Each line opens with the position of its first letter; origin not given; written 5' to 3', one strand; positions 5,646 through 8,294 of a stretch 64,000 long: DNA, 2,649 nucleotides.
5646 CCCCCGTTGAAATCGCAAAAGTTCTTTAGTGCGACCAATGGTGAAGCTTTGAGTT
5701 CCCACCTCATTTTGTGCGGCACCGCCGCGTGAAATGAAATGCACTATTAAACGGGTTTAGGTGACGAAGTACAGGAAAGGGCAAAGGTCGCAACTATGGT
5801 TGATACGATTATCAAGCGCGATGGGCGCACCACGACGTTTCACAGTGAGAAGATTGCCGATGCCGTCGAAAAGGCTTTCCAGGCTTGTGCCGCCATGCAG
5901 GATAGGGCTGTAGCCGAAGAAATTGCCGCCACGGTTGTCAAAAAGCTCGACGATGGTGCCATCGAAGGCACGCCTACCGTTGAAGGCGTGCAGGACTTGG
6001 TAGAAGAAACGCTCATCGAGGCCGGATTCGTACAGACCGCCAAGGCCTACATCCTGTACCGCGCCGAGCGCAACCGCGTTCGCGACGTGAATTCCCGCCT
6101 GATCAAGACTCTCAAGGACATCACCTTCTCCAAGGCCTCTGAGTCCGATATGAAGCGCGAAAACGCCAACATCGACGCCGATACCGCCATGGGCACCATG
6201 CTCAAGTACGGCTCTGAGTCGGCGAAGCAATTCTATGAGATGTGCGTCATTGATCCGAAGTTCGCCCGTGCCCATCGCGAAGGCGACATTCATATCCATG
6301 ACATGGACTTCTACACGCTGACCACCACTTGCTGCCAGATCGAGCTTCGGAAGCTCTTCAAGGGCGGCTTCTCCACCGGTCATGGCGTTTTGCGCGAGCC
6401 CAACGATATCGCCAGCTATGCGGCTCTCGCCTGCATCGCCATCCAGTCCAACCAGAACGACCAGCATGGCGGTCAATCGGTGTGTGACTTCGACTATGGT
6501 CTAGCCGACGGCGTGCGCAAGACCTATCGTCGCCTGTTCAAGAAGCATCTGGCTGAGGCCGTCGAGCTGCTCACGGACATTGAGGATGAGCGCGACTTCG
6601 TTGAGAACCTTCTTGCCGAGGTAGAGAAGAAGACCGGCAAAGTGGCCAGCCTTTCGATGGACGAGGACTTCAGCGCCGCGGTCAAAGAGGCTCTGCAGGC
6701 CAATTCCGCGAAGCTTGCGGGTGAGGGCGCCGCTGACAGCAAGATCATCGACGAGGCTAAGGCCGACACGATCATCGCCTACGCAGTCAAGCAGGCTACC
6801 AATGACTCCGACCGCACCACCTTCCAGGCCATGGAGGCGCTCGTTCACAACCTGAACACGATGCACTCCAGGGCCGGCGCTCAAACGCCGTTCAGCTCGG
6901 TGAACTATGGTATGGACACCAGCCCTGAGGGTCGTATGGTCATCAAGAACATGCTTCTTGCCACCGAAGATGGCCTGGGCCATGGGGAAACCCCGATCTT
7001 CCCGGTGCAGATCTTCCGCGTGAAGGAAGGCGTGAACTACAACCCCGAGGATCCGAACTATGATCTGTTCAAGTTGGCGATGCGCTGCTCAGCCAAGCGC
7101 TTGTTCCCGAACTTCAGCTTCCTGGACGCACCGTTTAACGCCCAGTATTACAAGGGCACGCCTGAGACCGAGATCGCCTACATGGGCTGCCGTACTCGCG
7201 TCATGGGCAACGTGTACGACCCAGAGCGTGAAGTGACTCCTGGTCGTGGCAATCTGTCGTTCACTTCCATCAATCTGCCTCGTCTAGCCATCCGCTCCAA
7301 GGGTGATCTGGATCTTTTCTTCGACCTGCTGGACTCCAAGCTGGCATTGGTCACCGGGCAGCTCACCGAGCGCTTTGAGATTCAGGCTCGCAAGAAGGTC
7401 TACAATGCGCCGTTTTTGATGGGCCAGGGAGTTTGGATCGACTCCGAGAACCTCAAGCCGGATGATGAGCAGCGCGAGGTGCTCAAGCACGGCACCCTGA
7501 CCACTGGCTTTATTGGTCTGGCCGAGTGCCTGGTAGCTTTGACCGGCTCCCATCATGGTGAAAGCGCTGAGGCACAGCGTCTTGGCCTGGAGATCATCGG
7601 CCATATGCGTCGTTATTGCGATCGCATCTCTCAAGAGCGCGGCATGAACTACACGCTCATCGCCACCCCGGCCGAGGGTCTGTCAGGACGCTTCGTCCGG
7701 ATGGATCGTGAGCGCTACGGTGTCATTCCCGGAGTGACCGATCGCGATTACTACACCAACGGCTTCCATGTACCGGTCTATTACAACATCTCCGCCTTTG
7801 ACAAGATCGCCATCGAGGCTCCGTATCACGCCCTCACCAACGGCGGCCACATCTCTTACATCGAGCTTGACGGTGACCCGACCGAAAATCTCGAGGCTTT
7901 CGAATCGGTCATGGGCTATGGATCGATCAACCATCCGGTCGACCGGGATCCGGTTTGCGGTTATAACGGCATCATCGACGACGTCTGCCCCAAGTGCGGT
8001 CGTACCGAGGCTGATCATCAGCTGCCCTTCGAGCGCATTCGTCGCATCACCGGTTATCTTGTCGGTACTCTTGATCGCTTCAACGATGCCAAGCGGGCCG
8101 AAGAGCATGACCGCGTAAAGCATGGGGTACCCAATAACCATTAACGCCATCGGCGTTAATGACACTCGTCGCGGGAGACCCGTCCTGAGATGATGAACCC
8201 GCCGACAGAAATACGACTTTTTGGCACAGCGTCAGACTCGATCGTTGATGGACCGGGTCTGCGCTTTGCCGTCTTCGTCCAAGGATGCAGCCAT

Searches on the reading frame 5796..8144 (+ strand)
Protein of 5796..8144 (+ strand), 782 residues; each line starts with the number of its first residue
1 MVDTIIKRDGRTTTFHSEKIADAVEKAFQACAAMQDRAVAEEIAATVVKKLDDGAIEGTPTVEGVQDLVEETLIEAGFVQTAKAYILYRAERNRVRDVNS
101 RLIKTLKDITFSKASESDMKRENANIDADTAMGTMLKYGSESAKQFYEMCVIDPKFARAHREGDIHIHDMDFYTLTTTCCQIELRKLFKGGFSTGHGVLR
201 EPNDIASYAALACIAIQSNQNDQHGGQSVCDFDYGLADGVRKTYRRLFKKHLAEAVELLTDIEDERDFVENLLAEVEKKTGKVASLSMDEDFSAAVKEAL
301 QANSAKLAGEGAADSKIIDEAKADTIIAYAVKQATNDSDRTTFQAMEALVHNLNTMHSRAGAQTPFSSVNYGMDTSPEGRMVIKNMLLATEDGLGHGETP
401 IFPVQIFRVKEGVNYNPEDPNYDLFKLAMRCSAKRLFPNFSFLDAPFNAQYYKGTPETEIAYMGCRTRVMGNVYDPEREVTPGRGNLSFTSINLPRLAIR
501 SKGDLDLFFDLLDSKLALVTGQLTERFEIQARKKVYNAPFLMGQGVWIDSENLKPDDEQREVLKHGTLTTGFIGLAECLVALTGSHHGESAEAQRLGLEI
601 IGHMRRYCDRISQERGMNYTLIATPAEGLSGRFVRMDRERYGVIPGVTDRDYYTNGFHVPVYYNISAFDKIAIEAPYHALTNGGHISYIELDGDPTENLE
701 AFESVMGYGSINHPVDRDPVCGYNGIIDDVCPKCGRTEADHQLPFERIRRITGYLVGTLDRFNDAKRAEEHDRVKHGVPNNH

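Call 29: search_protein_families(library=ncbifam, proteins=[window:5796-8144:+], max_evalue=0.00001)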
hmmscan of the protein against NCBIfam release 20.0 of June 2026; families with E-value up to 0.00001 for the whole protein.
window:5796-8144:+ (782 aa): 13 families
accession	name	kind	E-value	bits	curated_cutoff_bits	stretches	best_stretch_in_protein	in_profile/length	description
NF005497.0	PRK07111.1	equivalog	0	1128.3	764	1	1-777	1-744/746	anaerobic ribonucleoside triphosphate reductase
NF011292.0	PRK14704.1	equivalog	9.5e-242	804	736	2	332-776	171-617/618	anaerobic ribonucleoside triphosphate reductase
TIGR02487.1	NrdD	equivalog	1.4e-180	601.7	326.35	2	331-776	146-581/581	anaerobic ribonucleoside-triphosphate reductase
NF006732.0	PRK09263.1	equivalog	1.3e-137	460.2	657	1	4-776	4-705/712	anaerobic ribonucleoside-triphosphate reductase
NF006126.0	PRK08270.1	equivalog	2.9e-58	197.7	548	2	2-242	2-237/684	ribonucleoside triphosphate reductase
NF009028.0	PRK12364.1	equivalog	1.5e-18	66.2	1377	1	5-112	3-111/842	ribonucleoside-diphosphate reductase subunit alpha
NF006358.0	PRK08579.1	equivalog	4.4e-18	64.8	585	1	485-774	333-620/624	anaerobic ribonucleoside triphosphate reductase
NF005010.0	PRK06406.1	subfamily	6.5e-17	61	1125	1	1-100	3-103/771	vitamin B12-dependent ribonucleotide reductase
NF006207.0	PRK08332.1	equivalog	5.6e-14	50.4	2400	1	2-104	3-104/1684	vitamin B12-dependent ribonucleotide reductase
NF009029.0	PRK12365.1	equivalog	7.4e-13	47.4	1350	1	4-107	119-229/1046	ribonucleoside-diphosphate reductase subunit alpha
NF005544.0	PRK07207.1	equivalog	3.9e-12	44.8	965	1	4-102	35-140/965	ribonucleoside-diphosphate reductase subunit alpha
NF006127.0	PRK08271.1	equivalog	8.2e-12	44.4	545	1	488-774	356-624/631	anaerobic ribonucleoside-triphosphate reductase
TIGR02827.1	RNR_anaer_Bdell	equivalog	3.1e-06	26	568.3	0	563-773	388-594/596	anaerobic ribonucleoside-triphosphate reductase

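Call 45: find_homologous_proteins(query=window:5796-8144:+, max_evalue=1e-100)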
Query window:5796-8144:+ (782 aa): 8000 proteins with E <= 1e-100 among 8000 candidates; the best 120 are listed.
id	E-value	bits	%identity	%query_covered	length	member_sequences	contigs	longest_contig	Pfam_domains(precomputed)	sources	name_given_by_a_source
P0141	0.0e+0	1795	100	100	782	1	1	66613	PF03477.22,PF13597.12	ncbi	-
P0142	0.0e+0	1631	79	80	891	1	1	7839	PF03477.22,PF13597.12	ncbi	-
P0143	0.0e+0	1589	89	99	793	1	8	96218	PF03477.22,PF13597.12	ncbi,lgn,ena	-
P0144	0.0e+0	1586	88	99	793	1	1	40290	PF03477.22,PF13597.12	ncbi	-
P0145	0.0e+0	1577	89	99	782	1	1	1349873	PF03477.22,PF13597.12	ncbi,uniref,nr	ncbi:anaerobic ribonucleoside triphosphate reductase [Adlercreutzia faecimuris]|uniref:Anaerobic rib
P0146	0.0e+0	1575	89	99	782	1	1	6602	PF03477.22,PF13597.12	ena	-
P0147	0.0e+0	1574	89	99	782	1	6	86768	PF03477.22,PF13597.12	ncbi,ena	-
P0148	0.0e+0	1574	88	99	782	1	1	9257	PF03477.22,PF13597.12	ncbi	-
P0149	0.0e+0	1570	88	99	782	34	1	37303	PF03477.22,PF13597.12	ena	-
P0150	0.0e+0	1555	86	100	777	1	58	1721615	PF03477.22,PF13597.12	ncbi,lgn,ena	-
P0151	0.0e+0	1555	87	100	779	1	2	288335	PF03477.22,PF13597.12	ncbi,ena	-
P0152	0.0e+0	1555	86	100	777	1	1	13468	PF03477.22,PF13597.12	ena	-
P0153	0.0e+0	1555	86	100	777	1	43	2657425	PF03477.22,PF13597.12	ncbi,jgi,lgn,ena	-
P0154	0.0e+0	1554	86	100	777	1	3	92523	PF03477.22,PF13597.12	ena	-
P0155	0.0e+0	1554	86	100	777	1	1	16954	PF03477.22,PF13597.12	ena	-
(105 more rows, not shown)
